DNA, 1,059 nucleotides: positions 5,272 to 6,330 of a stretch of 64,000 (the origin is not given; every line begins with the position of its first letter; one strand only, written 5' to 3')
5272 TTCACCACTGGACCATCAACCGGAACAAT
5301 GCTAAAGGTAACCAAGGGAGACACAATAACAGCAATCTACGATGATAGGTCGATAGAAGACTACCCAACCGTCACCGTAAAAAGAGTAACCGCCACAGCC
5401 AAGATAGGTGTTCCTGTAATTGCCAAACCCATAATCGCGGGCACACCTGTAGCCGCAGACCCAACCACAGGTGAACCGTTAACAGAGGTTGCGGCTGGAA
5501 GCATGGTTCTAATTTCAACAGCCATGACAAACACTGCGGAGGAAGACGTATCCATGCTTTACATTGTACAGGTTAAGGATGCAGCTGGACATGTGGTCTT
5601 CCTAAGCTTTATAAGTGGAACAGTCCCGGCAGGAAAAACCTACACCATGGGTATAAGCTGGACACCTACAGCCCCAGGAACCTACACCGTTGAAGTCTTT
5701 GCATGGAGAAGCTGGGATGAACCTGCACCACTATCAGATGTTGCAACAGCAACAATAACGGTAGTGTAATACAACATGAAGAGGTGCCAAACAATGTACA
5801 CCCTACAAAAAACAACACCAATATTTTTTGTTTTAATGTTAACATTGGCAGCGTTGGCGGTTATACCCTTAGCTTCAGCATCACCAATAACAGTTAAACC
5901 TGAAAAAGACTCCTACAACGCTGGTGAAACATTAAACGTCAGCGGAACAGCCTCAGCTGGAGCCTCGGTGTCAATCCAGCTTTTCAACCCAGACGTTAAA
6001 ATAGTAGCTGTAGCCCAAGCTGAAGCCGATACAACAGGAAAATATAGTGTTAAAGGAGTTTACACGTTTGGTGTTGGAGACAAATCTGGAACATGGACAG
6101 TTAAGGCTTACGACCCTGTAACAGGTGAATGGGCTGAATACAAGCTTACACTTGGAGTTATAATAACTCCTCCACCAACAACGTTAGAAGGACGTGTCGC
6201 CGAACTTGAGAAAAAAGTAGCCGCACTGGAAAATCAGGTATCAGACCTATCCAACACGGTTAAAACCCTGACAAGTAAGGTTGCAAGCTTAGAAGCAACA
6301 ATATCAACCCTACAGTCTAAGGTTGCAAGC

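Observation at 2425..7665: S-layer-like operon: giant repeat protein plus two paralogous SlaB-like stalk/anchor proteins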

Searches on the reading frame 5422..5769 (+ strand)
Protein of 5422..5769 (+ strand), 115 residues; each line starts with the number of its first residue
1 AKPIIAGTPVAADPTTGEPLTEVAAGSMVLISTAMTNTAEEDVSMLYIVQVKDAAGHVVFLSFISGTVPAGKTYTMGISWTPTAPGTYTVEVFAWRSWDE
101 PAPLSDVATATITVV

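Call 77: search_protein_families(library=pfam, proteins=[window:5422-5769:+], max_evalue=0.01)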
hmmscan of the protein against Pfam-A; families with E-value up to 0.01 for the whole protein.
window:5422-5769:+ (115 aa): 4 families
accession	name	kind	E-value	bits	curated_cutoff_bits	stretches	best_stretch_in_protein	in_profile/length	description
PF03401.19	TctC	-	0.00064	19.8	27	1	38-114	8-82/274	Tripartite tricarboxylate transporter family receptor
PF15780.11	ASH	-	0.0018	18.8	27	1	34-88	30-82/98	Abnormal spindle-like microcephaly-assoc'd, ASPM-SPD-2-Hydin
PF24507.1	Ig_CFAP65_4th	-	0.0036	18.1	27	1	41-93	8-59/76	CFAP65, fourth Ig-like domain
PF07495.19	Y_Y_Y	-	0.0057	17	26.6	1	77-94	29-46/65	Y_Y_Y domain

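Call 87: search_protein_representatives(protein=window:5422-5766:+)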
Query: 115 residues. Proteins with E-value up to 0.001 (for the whole library): 1301; up to 1e-10: 307; up to 1e-30: 9. The best 150 are listed.
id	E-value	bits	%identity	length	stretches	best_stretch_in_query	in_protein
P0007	5.5e-53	194.0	83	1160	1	2-115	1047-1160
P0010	1.6e-43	163.6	74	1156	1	2-115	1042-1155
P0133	1.0e-42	161.0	31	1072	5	19-114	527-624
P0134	9.5e-42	157.9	28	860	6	17-114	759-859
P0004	2.6e-34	133.9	56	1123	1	3-114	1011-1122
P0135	2.0e-33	131.1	60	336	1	3-114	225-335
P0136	2.8e-33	130.6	61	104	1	12-114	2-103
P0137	7.5e-33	129.2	58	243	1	3-114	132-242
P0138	8.7e-33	129.0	57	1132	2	4-114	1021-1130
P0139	8.6e-30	119.4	42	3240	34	67-92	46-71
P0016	1.3e-29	118.8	60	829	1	3-114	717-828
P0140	5.8e-29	116.7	33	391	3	20-114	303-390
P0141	6.6e-29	116.6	58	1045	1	7-113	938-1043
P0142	3.1e-28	114.4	47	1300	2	4-115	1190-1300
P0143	5.2e-28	113.7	58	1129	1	2-114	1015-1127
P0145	2.1e-27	111.7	54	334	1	15-114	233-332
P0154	1.1e-21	93.3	43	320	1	15-114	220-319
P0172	9.8e-19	83.8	44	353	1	17-109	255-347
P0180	3.7e-17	78.8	44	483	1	16-111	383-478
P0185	1.7e-16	76.6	35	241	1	16-114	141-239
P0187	1.9e-16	76.4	40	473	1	3-114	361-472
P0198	8.1e-16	74.4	41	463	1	14-114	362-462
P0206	2.3e-15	73.0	41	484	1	17-114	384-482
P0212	5.3e-15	71.8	44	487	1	19-105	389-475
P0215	6.1e-15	71.6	39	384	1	17-114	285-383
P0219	7.4e-15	71.4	37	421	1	4-113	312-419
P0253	1.3e-13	67.4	37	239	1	16-114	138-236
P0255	1.3e-13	67.3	40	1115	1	1-114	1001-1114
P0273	3.1e-13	66.1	41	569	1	9-114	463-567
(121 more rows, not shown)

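Call 89: search_protein_families(library=pfam, proteins=[P0154, P0145, P0206, P0212, P0273, P0180, P0198, P0172, P0187, P0219], max_evalue=0.001)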
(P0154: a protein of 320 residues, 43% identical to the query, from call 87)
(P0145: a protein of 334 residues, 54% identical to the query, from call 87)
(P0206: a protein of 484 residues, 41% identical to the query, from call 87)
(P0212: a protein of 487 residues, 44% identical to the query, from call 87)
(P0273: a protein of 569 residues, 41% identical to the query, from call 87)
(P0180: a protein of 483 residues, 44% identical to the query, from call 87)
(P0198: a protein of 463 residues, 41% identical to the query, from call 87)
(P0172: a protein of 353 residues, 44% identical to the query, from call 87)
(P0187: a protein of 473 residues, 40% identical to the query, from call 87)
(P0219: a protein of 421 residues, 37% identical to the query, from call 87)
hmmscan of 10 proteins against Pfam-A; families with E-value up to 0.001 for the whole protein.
P0154 (320 aa): 3 families
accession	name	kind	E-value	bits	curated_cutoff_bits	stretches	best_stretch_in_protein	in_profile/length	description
PF01835.25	MG2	-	1.8e-11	44.7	32.8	1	139-203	29-96/96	MG2 domain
PF07495.19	Y_Y_Y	-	0.00018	21.7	26.6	0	181-203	35-57/65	Y_Y_Y domain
PF00630.25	Filamin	-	0.00076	20.7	26.9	0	118-196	24-86/93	Filamin/ABP280 repeat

P0145 (334 aa): 2 families
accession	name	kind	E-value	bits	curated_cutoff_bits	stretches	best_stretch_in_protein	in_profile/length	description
PF01835.25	MG2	-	2.9e-11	44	32.8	1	156-215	34-94/96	MG2 domain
PF09134.16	Invasin_D3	-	0.00091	20.1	33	0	62-136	20-94/98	Invasin, domain 3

P0206 (484 aa): 4 families
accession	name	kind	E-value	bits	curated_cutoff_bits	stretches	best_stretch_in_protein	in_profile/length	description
PF01835.25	MG2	-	6.5e-07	30.1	32.8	1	275-338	29-95/96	MG2 domain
PF00127.26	Copper-bind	-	6.9e-07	30.1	21.2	1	49-126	13-99/99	Copper binding proteins, plastocyanin/azurin family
PF13473.12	Cupredoxin_1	-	4.1e-05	24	27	1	23-125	13-104/104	Cupredoxin-like domain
PF24507.1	Ig_CFAP65_4th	-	0.00025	21.8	27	1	404-478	6-75/76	CFAP65, fourth Ig-like domain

P0212 (487 aa): 3 families
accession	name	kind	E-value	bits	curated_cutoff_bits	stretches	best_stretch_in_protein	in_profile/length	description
PF00127.26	Copper-bind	-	4.1e-07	30.8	21.2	1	41-122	9-99/99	Copper binding proteins, plastocyanin/azurin family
PF13473.12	Cupredoxin_1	-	2.7e-06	27.8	27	1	7-121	6-104/104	Cupredoxin-like domain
PF01835.25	MG2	-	0.00012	22.9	32.8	1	265-338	7-83/96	MG2 domain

P0273 (569 aa): 1 family
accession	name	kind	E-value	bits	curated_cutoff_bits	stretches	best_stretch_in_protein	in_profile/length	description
PF00413.30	Peptidase_M10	-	3.9e-11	43.5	24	1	155-187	104-136/159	Matrixin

P0180 (483 aa): 0 families

P0198 (463 aa): 1 family
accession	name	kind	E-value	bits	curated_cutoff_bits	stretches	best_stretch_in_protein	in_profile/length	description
PF14524.12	Wzt_C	-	0.00087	19.7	30.4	0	350-412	7-68/143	Wzt C-terminal domain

P0172 (353 aa): 1 family
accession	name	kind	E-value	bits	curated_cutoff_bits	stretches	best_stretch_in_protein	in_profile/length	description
PF11906.13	DUF3426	-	9.2e-07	29.5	27.7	0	134-173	62-103/147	Protein of unknown function (DUF3426)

P0187 (473 aa): 5 families
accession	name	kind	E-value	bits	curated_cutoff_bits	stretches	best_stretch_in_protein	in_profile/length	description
PF16640.11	Big_3_5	-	1.8e-13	51.3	35.5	1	255-345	2-88/88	Bacterial Ig-like domain (group 3)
PF01835.25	MG2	-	1.2e-06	29.2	32.8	0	254-344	4-96/96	MG2 domain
PF02369.22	Big_1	-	3.6e-06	27.4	34.9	1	171-231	17-83/93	Bacterial Ig-like domain (group 1)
PF09134.16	Invasin_D3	-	2.9e-05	24.9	33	1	170-230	19-83/98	Invasin, domain 3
PF00630.25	Filamin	-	0.00025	22.2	26.9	0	168-229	18-82/93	Filamin/ABP280 repeat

P0219 (421 aa): 0 families

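Call 92: list_cluster_members(proteins=[P0154, P0206, P0273, P0172, P0187, P0185, P0219, P0215, P0122, P0123])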
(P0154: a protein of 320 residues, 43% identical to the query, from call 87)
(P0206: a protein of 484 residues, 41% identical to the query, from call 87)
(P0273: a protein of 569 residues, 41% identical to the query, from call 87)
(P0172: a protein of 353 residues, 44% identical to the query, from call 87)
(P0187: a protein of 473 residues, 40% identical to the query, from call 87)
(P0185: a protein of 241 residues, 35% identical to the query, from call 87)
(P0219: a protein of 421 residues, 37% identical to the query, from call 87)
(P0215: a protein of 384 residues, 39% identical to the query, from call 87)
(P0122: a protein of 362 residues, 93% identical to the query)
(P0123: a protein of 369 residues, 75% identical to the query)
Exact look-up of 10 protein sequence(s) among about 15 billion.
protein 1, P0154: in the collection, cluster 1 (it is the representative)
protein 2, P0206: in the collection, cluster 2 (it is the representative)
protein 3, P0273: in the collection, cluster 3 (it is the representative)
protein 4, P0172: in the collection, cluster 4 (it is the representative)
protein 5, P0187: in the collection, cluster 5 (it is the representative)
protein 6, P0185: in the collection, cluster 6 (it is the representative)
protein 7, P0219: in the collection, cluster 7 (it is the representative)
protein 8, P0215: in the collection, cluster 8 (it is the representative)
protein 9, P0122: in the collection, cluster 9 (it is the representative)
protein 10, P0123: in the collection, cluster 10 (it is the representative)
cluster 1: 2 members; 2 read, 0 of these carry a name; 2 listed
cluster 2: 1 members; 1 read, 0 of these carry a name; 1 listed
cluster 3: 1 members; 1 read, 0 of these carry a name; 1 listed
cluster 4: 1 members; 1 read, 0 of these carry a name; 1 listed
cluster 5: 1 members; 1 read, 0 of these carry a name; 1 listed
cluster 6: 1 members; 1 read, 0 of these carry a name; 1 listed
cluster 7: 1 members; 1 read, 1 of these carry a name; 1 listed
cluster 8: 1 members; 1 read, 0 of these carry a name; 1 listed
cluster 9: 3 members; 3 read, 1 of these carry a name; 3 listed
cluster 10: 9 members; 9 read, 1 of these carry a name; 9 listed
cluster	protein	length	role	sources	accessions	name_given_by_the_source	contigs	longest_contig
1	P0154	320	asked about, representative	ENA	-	-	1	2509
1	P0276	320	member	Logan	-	-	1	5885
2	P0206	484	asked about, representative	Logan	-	-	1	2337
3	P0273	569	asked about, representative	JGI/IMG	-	-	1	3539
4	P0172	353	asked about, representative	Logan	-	-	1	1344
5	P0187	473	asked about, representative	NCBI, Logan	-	-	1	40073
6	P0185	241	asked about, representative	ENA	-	-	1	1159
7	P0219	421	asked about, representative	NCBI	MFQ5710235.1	MAG: hypothetical protein ACE5GD_00495 [Candidatus Geothermarchaeales archaeon]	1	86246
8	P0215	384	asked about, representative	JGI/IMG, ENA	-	-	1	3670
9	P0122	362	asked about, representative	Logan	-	-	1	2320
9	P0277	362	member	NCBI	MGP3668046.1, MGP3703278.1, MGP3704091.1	MAG: hypothetical protein ACKD6N_05840 [Candidatus Bathyarchaeota archaeon]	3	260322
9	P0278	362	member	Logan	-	-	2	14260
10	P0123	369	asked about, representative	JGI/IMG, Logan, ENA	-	-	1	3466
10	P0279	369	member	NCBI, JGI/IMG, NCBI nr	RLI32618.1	hypothetical protein DRO51_01395 [Candidatus Bathyarchaeota archaeon] | MAG: hypothetical protein DRO51_01395 [Candidatus Bathyarchaeota archaeon]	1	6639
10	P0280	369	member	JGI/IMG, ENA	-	-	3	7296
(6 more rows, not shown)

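Call 94: search_solved_structures(query=window:5422-5766:+, max_evalue=1, show_alignments=1)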
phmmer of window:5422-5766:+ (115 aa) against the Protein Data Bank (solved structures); distinct sequences matched with E-value up to 1: 3.
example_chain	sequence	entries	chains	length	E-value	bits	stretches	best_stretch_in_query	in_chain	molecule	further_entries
8c8k_A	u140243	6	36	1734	3.6e-16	62.7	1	16-114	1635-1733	Cell surface protein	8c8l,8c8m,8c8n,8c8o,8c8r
6nnw_A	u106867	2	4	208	0.058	16.9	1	24-96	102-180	Tetronasin | Tsn15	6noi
7k1u_A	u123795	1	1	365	0.22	15.1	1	34-93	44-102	Collagen-binding Adhesin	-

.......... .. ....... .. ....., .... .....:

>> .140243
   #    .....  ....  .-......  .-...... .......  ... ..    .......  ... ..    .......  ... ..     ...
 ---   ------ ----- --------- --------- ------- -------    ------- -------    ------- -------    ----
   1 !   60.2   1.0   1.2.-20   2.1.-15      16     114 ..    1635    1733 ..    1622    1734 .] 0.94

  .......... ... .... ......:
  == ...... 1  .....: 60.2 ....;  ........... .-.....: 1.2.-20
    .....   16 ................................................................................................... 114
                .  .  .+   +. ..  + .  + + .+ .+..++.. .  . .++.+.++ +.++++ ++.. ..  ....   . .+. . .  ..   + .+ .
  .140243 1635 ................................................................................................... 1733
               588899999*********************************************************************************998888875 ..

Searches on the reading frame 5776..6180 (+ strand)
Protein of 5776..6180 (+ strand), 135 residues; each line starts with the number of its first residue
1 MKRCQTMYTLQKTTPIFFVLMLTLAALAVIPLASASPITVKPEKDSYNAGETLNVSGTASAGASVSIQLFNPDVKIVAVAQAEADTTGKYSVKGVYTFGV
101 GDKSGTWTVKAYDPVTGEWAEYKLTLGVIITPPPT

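Call 21: search_solved_structures(query=A2, max_evalue=10, show_alignments=3)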
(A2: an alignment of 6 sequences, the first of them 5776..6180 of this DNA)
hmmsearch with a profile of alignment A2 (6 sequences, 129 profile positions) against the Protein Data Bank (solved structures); distinct sequences matched with E-value up to 10: 2.
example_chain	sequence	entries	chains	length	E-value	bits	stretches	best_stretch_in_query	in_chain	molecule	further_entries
8qox_B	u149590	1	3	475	0.045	16.7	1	9-89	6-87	Conserved membrane protein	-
5gq0_B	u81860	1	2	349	0.29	14.1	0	88-117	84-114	Epithiospecifier protein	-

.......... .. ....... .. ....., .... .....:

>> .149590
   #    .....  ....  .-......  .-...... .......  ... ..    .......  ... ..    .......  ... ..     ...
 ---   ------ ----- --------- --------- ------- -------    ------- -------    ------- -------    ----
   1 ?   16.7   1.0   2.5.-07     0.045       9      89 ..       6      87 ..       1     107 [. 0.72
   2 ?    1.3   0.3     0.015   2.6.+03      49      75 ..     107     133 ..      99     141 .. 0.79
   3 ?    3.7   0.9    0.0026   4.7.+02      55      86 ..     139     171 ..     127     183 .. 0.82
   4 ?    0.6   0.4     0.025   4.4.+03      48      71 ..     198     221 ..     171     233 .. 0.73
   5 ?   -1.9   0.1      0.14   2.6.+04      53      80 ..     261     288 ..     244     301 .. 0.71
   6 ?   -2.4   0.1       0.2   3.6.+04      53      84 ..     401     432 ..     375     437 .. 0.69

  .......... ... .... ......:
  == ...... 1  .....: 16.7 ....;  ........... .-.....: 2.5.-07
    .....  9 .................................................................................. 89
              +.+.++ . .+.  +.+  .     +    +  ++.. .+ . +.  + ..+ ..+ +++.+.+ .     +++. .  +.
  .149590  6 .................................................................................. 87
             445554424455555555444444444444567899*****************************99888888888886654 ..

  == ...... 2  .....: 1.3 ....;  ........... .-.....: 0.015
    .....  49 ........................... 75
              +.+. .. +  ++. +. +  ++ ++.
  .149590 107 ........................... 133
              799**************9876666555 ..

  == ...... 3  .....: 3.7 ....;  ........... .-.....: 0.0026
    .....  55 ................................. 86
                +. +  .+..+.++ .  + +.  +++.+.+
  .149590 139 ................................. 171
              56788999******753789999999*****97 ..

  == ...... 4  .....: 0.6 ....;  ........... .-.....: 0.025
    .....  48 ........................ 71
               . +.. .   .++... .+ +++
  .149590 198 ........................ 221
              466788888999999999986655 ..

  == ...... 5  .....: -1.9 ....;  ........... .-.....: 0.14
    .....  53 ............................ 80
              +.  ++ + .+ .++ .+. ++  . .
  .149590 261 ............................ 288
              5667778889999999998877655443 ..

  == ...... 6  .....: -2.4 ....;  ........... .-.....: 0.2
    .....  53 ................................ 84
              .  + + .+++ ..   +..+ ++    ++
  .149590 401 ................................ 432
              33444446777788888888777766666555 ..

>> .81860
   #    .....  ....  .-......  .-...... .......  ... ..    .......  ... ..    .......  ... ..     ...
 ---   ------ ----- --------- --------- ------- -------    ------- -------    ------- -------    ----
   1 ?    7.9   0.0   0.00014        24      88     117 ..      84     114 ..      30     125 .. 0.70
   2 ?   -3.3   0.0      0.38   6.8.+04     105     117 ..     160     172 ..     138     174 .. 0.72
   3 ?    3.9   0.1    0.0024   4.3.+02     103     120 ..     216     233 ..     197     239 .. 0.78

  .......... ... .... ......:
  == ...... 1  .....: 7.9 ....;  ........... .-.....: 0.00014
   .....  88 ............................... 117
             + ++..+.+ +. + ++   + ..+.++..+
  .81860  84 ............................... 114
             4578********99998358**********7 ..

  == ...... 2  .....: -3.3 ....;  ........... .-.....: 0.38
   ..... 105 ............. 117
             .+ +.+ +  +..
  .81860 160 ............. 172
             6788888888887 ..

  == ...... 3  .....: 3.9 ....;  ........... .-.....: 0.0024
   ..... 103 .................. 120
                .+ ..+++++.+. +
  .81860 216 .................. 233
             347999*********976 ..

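Call 22: find_homologous_proteins(query=A2, max_evalue=0.001)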
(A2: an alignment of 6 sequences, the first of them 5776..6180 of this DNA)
Query A2 (6 sequences) (135 aa, profile of the alignment): 1 proteins with E <= 0.001 among 1771 candidates.
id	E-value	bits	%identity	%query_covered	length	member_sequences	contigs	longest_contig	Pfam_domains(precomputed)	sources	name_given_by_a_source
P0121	8.8e-29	118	55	76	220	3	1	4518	PF01391.24,PF01835.26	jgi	jgi:hypothetical protein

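Call 29: search_protein_families(library=ncbifam, proteins=[window:5776-6180:+], max_evalue=1)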
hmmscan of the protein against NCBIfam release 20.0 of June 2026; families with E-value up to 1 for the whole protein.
window:5776-6180:+ (135 aa): 5 families
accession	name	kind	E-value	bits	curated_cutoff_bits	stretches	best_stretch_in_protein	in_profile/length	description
NF040788.1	S-lay_SlaB_Mtsph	equivalog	1e-10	41.1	700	1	19-103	8-90/416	S-layer protein SlaB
NF041431.1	S_layer_MEMAR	equivalog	0.0045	15.5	600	1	16-112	5-97/819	MEMAR_RS02690 family S-layer glycoprotein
NF040520.1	Ig_like_BLP2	equivalog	0.015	13.4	750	1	48-94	177-219/730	Ig-like repeat protein Blp2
NF010942.0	PRK14362.1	equivalog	0.12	11.6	290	1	79-129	151-201/210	Maf-like protein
TIGR03794.1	NHLM_micro_HlyD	equivalog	0.16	10.9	156.2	1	35-80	316-361/421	NHLP bacteriocin system secretion protein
